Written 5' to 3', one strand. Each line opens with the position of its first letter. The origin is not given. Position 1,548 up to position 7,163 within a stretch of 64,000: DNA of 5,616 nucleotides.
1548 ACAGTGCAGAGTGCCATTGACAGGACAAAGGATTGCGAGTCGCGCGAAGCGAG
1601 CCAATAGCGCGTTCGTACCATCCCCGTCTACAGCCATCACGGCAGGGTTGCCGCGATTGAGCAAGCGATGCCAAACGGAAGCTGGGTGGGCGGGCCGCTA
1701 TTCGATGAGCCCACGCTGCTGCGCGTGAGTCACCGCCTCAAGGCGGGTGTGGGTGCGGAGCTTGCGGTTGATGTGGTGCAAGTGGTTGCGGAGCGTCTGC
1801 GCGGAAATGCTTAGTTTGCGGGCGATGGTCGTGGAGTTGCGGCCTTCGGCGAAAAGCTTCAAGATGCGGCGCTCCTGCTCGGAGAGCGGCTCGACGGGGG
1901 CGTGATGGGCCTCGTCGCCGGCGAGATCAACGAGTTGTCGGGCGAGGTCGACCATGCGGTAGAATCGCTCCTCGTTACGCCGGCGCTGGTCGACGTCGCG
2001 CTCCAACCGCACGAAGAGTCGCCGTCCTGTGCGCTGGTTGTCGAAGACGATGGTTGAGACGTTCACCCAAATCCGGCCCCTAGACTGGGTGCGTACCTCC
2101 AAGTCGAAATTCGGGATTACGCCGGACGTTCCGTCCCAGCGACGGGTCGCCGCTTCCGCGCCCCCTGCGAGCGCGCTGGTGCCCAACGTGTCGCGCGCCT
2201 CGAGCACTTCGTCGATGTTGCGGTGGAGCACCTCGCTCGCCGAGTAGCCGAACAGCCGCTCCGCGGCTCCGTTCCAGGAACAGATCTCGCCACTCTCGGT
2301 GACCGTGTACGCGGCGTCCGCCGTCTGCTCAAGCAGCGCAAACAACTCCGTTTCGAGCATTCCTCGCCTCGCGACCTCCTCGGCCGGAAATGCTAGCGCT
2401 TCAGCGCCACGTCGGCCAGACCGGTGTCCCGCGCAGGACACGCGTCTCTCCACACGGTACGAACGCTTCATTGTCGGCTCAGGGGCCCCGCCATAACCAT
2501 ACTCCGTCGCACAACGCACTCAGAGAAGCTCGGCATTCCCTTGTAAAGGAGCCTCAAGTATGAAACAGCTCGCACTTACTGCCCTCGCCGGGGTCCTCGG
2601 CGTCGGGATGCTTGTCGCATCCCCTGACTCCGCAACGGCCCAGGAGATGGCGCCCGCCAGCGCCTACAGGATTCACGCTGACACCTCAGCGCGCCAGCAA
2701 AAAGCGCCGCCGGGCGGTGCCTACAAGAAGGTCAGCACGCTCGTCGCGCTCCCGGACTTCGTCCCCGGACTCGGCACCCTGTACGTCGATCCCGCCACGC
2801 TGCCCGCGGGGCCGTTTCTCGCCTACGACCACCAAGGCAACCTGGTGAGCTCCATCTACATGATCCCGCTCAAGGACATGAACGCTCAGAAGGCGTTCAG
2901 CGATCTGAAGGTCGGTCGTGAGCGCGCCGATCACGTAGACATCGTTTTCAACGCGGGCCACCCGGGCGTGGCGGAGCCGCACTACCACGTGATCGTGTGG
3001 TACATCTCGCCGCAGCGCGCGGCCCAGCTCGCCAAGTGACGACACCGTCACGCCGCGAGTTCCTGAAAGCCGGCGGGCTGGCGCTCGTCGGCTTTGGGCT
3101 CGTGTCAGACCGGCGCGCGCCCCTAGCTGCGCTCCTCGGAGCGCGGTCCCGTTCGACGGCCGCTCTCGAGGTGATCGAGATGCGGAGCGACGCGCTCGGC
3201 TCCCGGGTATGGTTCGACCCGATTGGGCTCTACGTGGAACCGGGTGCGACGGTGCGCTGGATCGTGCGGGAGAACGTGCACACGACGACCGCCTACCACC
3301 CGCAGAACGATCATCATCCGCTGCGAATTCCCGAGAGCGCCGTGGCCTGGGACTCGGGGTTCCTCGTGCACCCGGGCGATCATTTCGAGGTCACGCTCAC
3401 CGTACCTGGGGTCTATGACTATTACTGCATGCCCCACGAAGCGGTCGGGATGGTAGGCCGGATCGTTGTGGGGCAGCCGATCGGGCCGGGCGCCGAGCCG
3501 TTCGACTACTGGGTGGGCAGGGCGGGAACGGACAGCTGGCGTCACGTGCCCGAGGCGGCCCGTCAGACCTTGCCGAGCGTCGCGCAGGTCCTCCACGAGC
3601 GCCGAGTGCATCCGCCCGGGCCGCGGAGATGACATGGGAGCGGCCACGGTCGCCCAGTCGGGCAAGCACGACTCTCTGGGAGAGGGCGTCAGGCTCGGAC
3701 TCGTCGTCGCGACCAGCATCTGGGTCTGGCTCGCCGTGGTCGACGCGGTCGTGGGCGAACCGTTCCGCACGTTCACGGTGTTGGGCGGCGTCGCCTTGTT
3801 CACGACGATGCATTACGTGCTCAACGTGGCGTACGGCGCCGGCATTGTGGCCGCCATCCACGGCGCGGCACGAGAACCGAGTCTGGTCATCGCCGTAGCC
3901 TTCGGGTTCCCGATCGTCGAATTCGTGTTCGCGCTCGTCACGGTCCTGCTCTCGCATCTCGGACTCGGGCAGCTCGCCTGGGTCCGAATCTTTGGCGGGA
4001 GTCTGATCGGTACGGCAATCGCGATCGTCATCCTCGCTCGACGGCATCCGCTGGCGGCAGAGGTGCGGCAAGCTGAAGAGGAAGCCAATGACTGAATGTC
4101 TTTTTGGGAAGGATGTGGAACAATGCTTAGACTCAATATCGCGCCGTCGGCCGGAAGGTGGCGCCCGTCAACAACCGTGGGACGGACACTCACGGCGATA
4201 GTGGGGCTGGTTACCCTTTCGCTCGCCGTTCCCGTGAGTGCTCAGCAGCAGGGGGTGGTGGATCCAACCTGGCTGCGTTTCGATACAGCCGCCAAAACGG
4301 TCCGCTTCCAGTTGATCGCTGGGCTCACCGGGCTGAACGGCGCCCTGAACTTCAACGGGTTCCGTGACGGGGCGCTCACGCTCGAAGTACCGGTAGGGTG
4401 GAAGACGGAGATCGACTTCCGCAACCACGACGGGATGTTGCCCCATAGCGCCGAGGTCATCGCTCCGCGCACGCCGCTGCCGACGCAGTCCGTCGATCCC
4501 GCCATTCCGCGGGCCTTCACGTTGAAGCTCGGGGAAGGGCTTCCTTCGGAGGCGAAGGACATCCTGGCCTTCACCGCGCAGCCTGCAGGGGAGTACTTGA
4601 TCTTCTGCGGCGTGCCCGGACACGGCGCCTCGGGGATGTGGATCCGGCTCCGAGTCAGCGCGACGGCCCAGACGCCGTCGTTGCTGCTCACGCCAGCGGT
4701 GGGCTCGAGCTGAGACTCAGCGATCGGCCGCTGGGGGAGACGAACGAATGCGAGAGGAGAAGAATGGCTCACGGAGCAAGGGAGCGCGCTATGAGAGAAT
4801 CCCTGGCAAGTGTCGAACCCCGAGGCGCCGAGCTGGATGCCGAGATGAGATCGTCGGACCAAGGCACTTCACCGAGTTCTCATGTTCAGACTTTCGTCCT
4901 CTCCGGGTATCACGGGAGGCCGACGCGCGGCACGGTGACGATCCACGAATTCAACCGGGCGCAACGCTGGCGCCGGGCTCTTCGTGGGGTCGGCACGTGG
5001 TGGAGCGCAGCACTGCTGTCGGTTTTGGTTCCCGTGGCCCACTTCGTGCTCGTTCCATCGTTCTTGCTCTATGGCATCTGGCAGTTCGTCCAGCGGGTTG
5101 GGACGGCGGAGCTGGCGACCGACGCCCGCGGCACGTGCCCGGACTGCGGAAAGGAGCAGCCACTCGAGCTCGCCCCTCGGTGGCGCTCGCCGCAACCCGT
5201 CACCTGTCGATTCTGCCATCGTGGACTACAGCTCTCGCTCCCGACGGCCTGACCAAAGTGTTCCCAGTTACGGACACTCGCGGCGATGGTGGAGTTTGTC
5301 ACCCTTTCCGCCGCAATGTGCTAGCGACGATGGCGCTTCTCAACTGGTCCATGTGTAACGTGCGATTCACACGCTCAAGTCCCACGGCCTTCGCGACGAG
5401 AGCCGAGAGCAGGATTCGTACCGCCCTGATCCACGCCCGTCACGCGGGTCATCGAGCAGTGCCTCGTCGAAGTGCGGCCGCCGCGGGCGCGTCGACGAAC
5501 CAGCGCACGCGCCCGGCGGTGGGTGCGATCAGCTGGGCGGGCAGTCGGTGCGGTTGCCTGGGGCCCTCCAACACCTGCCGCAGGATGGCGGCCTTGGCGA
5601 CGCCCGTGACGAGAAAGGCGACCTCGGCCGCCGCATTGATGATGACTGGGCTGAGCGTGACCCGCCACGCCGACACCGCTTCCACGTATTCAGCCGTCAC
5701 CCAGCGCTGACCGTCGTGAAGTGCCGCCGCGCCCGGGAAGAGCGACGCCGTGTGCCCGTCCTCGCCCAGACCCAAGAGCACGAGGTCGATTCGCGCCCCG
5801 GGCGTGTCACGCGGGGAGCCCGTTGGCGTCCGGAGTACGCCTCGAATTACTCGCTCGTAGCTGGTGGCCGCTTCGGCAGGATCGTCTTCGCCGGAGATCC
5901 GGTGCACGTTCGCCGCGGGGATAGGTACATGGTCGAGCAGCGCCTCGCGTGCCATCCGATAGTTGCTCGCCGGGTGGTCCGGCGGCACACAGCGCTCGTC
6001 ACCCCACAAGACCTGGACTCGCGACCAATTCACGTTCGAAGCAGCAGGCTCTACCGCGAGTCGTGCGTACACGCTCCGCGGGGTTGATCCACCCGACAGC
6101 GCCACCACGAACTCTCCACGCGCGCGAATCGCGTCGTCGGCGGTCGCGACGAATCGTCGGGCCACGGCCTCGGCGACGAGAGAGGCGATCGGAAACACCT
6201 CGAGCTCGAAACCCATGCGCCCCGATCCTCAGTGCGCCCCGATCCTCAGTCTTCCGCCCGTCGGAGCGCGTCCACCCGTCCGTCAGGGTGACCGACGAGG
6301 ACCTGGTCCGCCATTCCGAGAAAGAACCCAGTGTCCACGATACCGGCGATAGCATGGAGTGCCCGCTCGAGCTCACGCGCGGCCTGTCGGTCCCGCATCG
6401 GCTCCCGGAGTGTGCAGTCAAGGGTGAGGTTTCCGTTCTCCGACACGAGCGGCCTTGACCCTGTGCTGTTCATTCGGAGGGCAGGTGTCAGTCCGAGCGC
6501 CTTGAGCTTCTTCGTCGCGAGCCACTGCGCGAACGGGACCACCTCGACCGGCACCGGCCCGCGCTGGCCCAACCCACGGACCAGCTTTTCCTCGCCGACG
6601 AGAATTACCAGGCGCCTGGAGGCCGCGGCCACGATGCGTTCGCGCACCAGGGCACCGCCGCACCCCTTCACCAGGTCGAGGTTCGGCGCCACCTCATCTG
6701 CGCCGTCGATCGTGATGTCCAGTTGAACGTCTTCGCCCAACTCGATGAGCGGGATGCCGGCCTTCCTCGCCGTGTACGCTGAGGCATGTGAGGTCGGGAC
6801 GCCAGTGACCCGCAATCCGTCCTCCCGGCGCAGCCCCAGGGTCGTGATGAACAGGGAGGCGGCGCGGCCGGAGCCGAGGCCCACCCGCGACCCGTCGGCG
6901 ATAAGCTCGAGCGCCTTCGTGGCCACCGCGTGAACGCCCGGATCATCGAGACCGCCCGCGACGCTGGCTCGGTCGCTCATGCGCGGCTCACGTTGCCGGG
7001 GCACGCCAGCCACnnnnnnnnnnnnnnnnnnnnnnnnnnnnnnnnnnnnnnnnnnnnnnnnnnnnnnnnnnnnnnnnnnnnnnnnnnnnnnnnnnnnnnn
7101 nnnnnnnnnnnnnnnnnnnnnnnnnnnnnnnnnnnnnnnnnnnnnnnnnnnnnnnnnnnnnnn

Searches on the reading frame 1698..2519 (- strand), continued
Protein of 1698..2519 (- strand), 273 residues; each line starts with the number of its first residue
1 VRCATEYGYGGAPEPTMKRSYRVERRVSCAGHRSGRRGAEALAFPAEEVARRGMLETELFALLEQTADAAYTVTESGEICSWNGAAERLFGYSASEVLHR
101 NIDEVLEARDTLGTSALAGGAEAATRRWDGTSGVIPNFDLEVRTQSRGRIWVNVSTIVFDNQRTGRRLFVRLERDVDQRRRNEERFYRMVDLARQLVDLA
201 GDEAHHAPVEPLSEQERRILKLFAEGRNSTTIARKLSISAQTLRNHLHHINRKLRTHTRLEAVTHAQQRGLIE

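Call 69: find_homologous_proteins(query=P0123, max_evalue=1e-30)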
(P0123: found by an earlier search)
Query P0123 (1083 aa): 2836 proteins with E <= 1e-30 among 8000 candidates; the best 120 are listed.
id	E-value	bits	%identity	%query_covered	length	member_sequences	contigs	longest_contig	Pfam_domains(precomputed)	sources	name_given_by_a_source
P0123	0.0e+0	2431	100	100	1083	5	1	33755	PF13426.14,PF13188.14,PF13185.13,PF13492.13,PF00512.32,PF00072.31,PF13596.13,PF08447.19,PF12860.14,PF01590.33,PF08448.17,PF02518.32,PF00989.32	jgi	-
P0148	0.0e+0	2330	96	100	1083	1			PF13426.14,PF13188.14,PF13185.13,PF13492.13,PF00512.32,PF00072.31,PF13596.13,PF08447.19,PF12860.14,PF01590.33,PF08448.17,PF02518.32,PF00989.32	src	-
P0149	0.0e+0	2232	92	100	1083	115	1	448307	PF13426.14,PF13188.14,PF13185.13,PF13492.13,PF00512.32,PF00072.31,PF13596.13,PF08447.19,PF12860.14,PF01590.33,PF08448.17,PF02518.32,PF00989.32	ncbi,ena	-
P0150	0.0e+0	2226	92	100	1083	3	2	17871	PF13426.14,PF13188.14,PF13185.13,PF13492.13,PF00512.32,PF00072.31,PF13596.13,PF08447.19,PF12860.14,PF01590.33,PF08448.17,PF02518.32,PF00989.32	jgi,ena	-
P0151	0.0e+0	2208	91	100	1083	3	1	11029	PF13426.14,PF13188.14,PF13185.13,PF13492.13,PF00512.32,PF00072.31,PF13596.13,PF08447.19,PF12860.14,PF01590.33,PF08448.17,PF02518.32,PF00989.32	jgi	jgi:two-component system, cell cycle sensor histidine kinase and response regulator CckA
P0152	0.0e+0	2135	88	100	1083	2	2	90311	PF13426.14,PF13188.14,PF13185.13,PF13492.13,PF00512.32,PF00072.31,PF13596.13,PF08447.19,PF01590.33,PF08448.17,PF02518.32,PF00989.32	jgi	jgi:two-component system cell cycle sensor histidine kinase/response regulator CckA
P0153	0.0e+0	2113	87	100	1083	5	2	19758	PF13426.14,PF13188.14,PF13185.13,PF13492.13,PF00512.32,PF00072.31,PF13596.13,PF08447.19,PF14827.13,PF01590.33,PF08448.17,PF02518.32,PF00989.32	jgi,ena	-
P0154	0.0e+0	2113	87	100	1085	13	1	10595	PF13426.14,PF13188.14,PF13185.13,PF13492.13,PF00512.32,PF00072.31,PF13596.13,PF08447.19,PF14827.13,PF01590.33,PF08448.17,PF02518.32,PF00989.32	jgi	jgi:PAS domain S-box-containing protein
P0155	0.0e+0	2110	87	100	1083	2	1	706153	PF13426.14,PF13188.14,PF13185.13,PF13492.13,PF00512.32,PF00072.31,PF13596.13,PF08447.19,PF14827.13,PF01590.33,PF08448.17,PF02518.32,PF00989.32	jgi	jgi:two-component system cell cycle sensor histidine kinase/response regulator CckA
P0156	0.0e+0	2109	87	100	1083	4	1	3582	PF13426.14,PF13188.14,PF13185.13,PF13492.13,PF00512.32,PF00072.31,PF13596.13,PF08447.19,PF12860.14,PF14827.13,PF01590.33,PF08448.17,PF02518.32,PF00989.32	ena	-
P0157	0.0e+0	2102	87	100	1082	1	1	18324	PF13426.14,PF13188.14,PF13185.13,PF13492.13,PF00512.32,PF00072.31,PF13596.13,PF08447.19,PF14827.13,PF01590.33,PF08448.17,PF02518.32,PF00989.32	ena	-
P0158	0.0e+0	2101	87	100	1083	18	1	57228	PF13426.14,PF13188.14,PF13185.13,PF13492.13,PF00512.32,PF00072.31,PF13596.13,PF08447.19,PF14827.13,PF01590.33,PF08448.17,PF02518.32,PF00989.32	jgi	jgi:two-component system, cell cycle sensor histidine kinase and response regulator CckA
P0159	0.0e+0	2055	85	100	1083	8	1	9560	PF13426.14,PF13188.14,PF13185.13,PF13492.13,PF00512.32,PF00072.31,PF13596.13,PF08447.19,PF01590.33,PF08448.17,PF02518.32,PF00989.32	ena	-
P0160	0.0e+0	2030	84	100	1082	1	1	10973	PF13426.14,PF13188.14,PF13185.13,PF13492.13,PF00512.32,PF00072.31,PF13596.13,PF08447.19,PF12860.14,PF01590.33,PF08448.17,PF02518.32,PF00989.32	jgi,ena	-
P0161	0.0e+0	2021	84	100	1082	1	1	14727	PF08447.19,PF13426.14,PF13188.14,PF13185.13,PF01590.33,PF08448.17,PF02518.32,PF13492.13,PF00512.32,PF00989.32,PF00072.31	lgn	-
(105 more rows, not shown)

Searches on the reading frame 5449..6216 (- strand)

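Call 65: search_protein_families(library=pfam, proteins=[window:5449-6216:-], max_evalue=0.00001)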
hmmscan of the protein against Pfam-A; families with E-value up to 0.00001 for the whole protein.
window:5449-6216:- (255 aa): 1 family
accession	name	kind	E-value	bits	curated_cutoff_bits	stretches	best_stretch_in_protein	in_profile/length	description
PF01182.26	Glucosamine_iso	-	4.9e-73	246.1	27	1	13-239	5-225/225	Glucosamine-6-phosphate isomerases/6-phosphogluconolactonase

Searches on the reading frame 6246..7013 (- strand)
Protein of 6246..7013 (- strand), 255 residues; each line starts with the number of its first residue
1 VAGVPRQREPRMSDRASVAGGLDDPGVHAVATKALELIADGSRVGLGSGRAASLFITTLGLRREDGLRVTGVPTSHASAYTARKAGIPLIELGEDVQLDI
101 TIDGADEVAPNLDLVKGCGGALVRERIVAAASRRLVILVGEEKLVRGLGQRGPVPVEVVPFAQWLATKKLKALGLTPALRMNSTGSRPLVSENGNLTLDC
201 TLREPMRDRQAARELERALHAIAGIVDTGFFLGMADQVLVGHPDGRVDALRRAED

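Call 65: search_protein_families(library=pfam, proteins=[window:6246-7013:-], max_evalue=0.00001)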
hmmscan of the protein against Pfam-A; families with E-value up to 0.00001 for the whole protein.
window:6246-7013:- (255 aa): 1 family
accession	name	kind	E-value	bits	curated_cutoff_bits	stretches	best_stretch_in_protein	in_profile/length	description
PF06026.20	Rib_5-P_isom_A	-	2.1e-55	187.4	26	1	71-245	2-173/173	Ribose 5-phosphate isomerase A (phosphoriboisomerase A)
